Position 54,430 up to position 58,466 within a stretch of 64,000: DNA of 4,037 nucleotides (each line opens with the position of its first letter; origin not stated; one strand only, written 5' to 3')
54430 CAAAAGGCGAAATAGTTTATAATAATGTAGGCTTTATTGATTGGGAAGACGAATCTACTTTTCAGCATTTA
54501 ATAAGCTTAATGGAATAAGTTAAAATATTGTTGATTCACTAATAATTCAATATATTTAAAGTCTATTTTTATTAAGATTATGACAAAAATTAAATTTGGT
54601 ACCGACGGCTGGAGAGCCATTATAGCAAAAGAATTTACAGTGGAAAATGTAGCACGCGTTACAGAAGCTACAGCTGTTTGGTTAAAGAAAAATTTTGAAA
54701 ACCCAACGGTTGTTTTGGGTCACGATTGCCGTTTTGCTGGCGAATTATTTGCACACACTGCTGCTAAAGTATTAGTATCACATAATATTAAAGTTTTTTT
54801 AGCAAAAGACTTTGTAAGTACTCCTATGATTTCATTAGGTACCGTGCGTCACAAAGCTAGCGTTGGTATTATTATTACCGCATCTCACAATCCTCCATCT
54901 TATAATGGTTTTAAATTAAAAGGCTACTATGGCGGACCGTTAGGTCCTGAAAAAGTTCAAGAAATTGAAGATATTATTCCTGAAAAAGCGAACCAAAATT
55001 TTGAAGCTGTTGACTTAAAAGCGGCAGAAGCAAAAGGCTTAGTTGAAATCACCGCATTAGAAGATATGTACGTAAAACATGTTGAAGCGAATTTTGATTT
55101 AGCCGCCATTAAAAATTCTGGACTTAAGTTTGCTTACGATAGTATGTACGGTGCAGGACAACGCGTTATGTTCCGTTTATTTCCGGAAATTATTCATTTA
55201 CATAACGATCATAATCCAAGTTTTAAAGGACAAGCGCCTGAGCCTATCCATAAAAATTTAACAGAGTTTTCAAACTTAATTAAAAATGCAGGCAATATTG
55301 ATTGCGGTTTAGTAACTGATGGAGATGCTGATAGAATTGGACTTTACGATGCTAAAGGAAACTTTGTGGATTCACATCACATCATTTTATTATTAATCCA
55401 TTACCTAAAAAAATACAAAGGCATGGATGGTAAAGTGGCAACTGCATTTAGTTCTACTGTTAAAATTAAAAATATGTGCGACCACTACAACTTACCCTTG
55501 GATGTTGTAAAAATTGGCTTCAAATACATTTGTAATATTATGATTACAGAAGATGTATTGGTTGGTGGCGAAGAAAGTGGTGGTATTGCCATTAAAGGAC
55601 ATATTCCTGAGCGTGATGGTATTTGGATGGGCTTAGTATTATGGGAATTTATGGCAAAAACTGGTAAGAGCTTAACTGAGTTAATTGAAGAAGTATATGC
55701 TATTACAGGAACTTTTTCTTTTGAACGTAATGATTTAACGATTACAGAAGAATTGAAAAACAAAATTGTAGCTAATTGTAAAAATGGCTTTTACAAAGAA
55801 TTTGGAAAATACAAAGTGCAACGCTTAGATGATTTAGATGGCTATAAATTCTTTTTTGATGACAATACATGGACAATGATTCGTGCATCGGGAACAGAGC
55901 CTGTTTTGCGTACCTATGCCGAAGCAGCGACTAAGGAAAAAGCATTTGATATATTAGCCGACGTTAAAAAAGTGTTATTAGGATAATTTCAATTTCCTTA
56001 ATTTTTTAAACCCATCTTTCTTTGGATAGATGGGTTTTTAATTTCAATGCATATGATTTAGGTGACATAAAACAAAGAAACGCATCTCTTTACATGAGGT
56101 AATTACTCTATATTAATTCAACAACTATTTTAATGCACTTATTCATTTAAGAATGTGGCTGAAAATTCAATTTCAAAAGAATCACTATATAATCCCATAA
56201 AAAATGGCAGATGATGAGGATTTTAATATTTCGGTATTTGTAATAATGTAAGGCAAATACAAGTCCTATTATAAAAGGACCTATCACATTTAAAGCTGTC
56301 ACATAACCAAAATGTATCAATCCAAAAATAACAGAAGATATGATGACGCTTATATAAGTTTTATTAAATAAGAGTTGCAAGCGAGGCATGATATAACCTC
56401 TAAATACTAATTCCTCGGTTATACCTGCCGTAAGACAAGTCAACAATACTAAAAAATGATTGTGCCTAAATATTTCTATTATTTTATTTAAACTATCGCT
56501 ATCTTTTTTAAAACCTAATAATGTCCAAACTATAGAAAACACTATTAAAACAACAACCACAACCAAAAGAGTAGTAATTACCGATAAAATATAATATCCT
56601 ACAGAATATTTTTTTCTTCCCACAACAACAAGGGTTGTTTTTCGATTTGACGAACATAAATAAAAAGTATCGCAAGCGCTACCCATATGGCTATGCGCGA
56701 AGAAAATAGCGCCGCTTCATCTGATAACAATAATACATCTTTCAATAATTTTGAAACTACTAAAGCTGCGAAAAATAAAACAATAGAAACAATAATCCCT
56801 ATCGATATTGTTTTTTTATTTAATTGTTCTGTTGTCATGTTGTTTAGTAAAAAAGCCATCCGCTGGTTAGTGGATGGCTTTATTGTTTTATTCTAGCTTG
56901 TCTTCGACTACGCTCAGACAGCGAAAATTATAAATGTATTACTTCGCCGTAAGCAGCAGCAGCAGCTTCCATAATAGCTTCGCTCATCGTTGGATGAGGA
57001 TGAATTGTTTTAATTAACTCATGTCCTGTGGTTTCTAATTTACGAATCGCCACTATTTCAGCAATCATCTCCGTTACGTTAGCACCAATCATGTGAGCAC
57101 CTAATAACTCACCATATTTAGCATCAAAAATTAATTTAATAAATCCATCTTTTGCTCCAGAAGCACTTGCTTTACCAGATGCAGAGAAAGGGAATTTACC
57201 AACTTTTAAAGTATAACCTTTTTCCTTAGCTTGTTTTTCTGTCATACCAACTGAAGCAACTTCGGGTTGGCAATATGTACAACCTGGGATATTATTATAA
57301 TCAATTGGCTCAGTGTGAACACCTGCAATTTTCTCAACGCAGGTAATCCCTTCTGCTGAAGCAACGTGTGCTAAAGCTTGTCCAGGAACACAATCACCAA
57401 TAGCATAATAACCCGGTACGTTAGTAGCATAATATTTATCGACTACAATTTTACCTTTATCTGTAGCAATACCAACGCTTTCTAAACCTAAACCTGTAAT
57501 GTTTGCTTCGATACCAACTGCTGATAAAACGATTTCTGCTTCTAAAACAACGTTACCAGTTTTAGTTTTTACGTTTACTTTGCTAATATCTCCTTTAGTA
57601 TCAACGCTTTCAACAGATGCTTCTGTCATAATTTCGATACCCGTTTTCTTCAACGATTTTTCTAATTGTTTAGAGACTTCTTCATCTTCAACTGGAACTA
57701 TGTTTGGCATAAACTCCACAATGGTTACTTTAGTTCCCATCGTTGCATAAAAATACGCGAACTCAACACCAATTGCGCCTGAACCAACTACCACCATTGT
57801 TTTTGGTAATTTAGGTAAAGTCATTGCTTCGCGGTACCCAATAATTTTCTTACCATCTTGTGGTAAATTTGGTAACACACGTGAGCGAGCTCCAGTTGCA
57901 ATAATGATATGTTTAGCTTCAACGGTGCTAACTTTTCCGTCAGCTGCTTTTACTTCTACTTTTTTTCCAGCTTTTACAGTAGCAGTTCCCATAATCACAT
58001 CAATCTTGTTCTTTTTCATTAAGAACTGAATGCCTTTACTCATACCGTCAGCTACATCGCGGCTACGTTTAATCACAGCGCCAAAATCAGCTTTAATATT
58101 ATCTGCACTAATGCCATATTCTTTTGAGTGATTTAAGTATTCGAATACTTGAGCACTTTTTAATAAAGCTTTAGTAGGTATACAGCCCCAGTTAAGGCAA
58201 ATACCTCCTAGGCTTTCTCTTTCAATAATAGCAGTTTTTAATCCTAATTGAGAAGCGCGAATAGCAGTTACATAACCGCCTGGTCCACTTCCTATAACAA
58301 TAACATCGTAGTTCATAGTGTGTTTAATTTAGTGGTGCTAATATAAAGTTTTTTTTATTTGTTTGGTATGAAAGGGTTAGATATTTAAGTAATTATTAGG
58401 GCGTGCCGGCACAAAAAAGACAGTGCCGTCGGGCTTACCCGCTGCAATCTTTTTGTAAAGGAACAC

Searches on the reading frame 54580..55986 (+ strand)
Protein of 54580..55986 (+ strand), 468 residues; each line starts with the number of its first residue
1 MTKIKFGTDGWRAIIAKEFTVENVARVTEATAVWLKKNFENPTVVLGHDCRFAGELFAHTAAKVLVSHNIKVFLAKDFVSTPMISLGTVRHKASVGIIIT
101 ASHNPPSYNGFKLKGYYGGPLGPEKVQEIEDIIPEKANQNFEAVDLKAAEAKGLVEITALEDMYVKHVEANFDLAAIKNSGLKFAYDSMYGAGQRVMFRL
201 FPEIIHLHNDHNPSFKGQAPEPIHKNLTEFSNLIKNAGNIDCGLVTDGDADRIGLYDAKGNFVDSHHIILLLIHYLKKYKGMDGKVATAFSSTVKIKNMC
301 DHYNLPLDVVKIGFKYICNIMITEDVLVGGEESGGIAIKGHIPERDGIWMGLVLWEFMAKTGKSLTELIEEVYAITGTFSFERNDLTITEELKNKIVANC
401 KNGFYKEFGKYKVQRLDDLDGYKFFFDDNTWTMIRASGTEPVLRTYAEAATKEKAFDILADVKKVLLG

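Call 52: search_protein_families(library=pfam, proteins=[window:54580-55986:+], max_evalue=0.001)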
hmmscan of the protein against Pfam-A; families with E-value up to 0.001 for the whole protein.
window:54580-55986:+ (468 aa): 4 families
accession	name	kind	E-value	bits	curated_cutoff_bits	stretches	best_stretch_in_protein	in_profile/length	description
PF02878.22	PGM_PMM_I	-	1.5e-38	132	22.5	1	4-138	2-136/138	Phosphoglucomutase/phosphomannomutase, alpha/beta/alpha domain I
PF02880.22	PGM_PMM_III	-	1.1e-24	87.2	20.7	1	264-373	1-112/115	Phosphoglucomutase/phosphomannomutase, alpha/beta/alpha domain III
PF02879.22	PGM_PMM_II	-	8.8e-19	68.4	29.3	1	163-260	2-103/103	Phosphoglucomutase/phosphomannomutase, alpha/beta/alpha domain II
PF00408.26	PGM_PMM_IV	-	5.3e-10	39.7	23.1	1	414-463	21-66/68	Phosphoglucomutase/phosphomannomutase, C-terminal domain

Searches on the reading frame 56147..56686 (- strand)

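Call 52: search_protein_families(library=pfam, proteins=[window:56147-56686:-], max_evalue=0.001)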
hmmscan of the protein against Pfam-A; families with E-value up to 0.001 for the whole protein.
window:56147-56686:- (179 aa): 1 family
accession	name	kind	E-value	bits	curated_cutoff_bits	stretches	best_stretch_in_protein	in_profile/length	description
PF02517.21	Rce1-like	-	5.1e-22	78.4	22.4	1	77-167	5-93/93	Type II CAAX prenyl endopeptidase Rce1-like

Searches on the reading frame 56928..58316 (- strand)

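Call 52: search_protein_families(library=pfam, proteins=[window:56928-58316:-], max_evalue=0.001)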
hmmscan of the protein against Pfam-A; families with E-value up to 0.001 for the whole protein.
window:56928-58316:- (462 aa): 13 families
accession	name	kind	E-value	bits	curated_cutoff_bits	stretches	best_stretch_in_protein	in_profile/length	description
PF07992.20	Pyr_redox_2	-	1.5e-72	244.9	26.1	1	3-323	1-291/291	Pyridine nucleotide-disulphide oxidoreductase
PF02852.28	Pyr_redox_dim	-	3e-39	134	25.3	1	343-452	1-110/110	Pyridine nucleotide-disulphide oxidoreductase, dimerisation domain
PF00070.33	Pyr_redox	-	3.8e-25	88.7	22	1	174-250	2-80/82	Pyridine nucleotide-disulphide oxidoreductase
PF13738.12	Pyr_redox_3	-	3.6e-15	56.4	30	1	6-307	1-305/305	Pyridine nucleotide-disulphide oxidoreductase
PF12831.13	FAD_oxidored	-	5.5e-12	46.1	27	1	4-142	1-145/416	FAD dependent oxidoreductase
PF01266.30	DAO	-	9.4e-11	42.3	27.9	0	4-37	1-35/353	FAD dependent oxidoreductase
PF03486.20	HI0933_like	-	6.3e-10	39.4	50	0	4-34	2-32/244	HI0933-like protein Rossmann domain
PF00890.30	FAD_binding_2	-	4.3e-09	36.5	20.4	1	4-41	1-38/414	FAD binding domain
PF01494.25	FAD_binding_3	-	2.2e-07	30.9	22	0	3-34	2-33/349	FAD binding domain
PF13450.12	NAD_binding_8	-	4.1e-07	30.6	21.9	0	7-40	1-35/68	NAD(P)-binding Rossmann-like domain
PF13434.12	Lys_Orn_oxgnase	-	1.7e-05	24.6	21.3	1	89-213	105-232/339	L-lysine 6-monooxygenase/L-ornithine 5-monooxygenase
PF02737.24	3HCDH_N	-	1.9e-05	25.1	22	1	174-267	2-86/180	3-hydroxyacyl-CoA dehydrogenase, NAD binding domain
PF01134.28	GIDA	-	4e-05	23.3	22.1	1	4-143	1-150/391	Glucose inhibited division protein A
